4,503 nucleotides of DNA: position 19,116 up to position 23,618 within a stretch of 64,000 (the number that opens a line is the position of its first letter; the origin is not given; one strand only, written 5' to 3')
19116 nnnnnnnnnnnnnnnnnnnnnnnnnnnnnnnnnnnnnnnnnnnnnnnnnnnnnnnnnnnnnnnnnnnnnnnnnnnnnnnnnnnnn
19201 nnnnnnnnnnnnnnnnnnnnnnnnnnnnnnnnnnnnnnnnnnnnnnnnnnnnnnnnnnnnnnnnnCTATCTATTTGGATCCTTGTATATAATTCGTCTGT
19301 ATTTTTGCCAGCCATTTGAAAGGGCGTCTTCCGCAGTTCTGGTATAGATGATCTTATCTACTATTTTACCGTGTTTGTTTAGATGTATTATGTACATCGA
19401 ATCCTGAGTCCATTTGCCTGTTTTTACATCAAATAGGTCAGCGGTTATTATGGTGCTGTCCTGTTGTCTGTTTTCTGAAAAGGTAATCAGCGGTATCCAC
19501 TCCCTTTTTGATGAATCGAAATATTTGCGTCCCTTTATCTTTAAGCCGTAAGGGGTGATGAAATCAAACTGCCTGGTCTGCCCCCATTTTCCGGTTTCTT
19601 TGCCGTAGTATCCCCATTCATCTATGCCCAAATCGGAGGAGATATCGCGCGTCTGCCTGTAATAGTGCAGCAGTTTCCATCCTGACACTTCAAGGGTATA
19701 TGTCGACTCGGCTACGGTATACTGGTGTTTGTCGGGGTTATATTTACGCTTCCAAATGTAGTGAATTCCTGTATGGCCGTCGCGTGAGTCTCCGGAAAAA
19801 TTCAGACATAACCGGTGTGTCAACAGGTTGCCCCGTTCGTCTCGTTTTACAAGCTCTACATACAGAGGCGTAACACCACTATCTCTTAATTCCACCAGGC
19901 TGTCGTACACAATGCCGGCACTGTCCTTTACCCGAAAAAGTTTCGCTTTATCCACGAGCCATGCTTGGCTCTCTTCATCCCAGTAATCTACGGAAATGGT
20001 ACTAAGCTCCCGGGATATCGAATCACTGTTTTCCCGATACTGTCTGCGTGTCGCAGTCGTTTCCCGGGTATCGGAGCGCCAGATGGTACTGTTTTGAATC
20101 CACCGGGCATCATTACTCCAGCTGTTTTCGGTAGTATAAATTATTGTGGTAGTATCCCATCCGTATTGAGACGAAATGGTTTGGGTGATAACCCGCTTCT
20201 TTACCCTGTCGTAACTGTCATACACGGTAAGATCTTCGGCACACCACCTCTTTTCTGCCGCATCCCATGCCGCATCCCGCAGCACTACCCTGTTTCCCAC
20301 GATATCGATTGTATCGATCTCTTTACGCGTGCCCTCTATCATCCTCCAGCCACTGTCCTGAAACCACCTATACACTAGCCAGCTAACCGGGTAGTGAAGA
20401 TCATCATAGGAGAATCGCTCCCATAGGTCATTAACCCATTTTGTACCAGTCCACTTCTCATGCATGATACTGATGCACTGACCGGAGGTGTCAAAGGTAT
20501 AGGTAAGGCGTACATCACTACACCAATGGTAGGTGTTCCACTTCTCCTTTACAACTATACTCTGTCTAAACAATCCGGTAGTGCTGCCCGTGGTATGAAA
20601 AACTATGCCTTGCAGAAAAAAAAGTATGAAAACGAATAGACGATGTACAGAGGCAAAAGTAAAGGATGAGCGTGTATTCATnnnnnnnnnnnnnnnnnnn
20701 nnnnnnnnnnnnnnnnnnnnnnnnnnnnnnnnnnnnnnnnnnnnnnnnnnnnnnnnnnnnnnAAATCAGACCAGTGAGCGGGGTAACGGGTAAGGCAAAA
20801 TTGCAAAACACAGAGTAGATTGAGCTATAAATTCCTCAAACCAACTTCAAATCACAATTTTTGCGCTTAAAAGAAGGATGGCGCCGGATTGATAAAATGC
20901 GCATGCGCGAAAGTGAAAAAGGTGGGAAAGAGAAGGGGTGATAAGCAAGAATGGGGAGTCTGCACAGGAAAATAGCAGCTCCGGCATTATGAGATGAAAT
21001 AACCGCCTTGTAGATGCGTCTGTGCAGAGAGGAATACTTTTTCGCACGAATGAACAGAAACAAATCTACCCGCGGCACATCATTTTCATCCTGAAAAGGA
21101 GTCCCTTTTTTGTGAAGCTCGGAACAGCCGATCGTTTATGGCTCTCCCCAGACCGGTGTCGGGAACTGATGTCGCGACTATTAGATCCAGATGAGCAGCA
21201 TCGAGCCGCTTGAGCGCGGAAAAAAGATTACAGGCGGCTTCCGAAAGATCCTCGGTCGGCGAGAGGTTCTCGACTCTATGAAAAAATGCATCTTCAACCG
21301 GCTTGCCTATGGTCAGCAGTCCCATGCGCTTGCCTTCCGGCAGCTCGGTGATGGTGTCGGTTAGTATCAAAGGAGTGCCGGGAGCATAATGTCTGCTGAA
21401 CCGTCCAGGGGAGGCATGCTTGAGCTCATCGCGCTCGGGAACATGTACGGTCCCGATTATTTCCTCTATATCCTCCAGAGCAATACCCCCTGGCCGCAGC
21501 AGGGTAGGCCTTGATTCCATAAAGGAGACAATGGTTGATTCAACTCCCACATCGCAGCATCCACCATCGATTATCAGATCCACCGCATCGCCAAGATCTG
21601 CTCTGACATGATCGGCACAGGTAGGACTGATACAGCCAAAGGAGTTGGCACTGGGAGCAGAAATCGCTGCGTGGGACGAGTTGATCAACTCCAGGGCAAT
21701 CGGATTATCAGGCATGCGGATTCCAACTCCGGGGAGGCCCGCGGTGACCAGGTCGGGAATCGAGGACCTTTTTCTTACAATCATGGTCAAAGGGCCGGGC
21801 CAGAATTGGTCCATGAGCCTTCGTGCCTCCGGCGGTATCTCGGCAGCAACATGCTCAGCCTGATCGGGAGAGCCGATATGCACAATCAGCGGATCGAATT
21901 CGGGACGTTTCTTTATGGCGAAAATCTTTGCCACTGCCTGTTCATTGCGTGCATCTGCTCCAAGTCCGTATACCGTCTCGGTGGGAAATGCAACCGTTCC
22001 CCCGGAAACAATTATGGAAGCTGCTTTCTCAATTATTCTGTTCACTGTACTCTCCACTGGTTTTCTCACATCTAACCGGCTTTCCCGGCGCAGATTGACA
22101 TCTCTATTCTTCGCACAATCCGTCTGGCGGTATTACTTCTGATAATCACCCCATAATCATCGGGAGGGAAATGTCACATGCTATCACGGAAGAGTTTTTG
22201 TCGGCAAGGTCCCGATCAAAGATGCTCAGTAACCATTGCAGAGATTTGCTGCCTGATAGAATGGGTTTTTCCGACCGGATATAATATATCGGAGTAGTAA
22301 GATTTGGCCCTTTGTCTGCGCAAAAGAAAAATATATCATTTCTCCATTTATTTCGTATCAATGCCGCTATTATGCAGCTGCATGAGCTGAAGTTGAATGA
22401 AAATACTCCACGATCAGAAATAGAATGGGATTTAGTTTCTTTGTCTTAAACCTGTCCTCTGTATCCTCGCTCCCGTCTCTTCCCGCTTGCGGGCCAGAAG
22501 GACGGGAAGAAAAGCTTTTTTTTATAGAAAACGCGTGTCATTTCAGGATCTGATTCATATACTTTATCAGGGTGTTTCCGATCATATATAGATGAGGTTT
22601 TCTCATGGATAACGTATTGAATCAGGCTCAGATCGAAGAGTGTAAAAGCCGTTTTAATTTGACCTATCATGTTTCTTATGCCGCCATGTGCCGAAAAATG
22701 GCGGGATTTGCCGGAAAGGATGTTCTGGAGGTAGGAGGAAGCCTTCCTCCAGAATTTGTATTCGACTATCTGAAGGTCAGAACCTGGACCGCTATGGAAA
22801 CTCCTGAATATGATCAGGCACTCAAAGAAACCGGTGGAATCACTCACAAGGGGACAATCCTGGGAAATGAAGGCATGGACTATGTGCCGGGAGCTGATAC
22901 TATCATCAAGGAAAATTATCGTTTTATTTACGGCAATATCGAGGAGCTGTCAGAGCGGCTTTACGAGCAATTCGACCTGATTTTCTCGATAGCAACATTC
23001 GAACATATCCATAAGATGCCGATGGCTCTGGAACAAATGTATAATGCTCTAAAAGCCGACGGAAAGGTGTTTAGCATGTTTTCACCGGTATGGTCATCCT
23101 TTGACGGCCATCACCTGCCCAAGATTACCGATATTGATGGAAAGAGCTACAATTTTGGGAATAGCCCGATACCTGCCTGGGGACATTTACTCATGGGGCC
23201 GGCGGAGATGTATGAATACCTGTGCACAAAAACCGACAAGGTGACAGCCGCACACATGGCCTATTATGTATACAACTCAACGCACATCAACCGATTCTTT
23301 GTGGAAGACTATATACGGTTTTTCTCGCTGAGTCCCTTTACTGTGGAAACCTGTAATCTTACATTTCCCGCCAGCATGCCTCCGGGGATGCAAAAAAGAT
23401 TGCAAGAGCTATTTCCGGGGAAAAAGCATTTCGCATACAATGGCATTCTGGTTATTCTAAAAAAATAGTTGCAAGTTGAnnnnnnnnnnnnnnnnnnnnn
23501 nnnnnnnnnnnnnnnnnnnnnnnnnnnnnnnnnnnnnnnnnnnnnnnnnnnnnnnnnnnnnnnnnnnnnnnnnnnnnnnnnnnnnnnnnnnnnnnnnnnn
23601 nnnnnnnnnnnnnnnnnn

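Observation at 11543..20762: Synthetase bracketed by two paralogous secreted repeat proteins plus a small OMP: a candidate diderm export/anchoring module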

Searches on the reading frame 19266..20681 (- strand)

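Call 3: search_protein_families(library=pfam, proteins=[window:19266-20681:-], max_evalue=0.1)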
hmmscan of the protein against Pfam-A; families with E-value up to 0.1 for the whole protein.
window:19266-20681:- (471 aa): 0 families

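Call 4: search_protein_families(library=ncbifam, proteins=[window:19266-20681:-], max_evalue=0.1)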
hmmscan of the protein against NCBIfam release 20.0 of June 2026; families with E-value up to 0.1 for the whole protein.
window:19266-20681:- (471 aa): 1 family
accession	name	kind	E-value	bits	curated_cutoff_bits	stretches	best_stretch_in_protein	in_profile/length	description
TIGR03696.1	Rhs_assc_core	domain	0.005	17.3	32.5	1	293-325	17-49/76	RHS repeat-associated core domain-containing protein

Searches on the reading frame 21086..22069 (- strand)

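Call 3: search_protein_families(library=pfam, proteins=[window:21086-22069:-], max_evalue=0.1)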
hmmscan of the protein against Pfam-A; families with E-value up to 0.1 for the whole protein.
window:21086-22069:- (327 aa): 2 families
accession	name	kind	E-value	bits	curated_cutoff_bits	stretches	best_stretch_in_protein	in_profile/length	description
PF01300.24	Sua5_yciO_yrdC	-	1.9e-57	194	25.1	1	19-194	2-178/178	Telomere recombination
PF03481.19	Sua5_C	-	9e-23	81.8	22.9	1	196-319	1-135/136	Threonylcarbamoyl-AMP synthase, C-terminal domain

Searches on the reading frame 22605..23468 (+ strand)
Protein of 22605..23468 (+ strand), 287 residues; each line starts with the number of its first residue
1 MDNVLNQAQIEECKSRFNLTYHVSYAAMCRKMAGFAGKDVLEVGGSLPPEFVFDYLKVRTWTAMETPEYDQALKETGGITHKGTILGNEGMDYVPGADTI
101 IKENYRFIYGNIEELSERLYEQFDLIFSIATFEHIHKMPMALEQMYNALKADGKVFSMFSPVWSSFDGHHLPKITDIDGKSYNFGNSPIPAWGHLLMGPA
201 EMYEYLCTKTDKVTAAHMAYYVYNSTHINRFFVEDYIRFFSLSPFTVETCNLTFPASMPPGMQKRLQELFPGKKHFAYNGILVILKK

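Call 3: search_protein_families(library=pfam, proteins=[window:22605-23468:+], max_evalue=0.1)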
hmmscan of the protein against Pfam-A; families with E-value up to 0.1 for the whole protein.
window:22605-23468:+ (287 aa): 5 families
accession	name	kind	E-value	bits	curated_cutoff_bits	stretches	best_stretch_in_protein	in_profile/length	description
PF13847.12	Methyltransf_31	-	1.6e-06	28.3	27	1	103-155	54-107/145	Methyltransferase domain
PF08241.18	Methyltransf_11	-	3e-06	28.2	21.2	1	100-156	33-94/95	Methyltransferase domain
PF13489.12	Methyltransf_23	-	6.1e-06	26.5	27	1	117-158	80-117/164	Methyltransferase domain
PF08242.18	Methyltransf_12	-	1.7e-05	25.9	30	1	105-154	51-97/98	Methyltransferase domain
PF13649.12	Methyltransf_25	-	0.00011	23.2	27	1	104-153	47-97/97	Methyltransferase domain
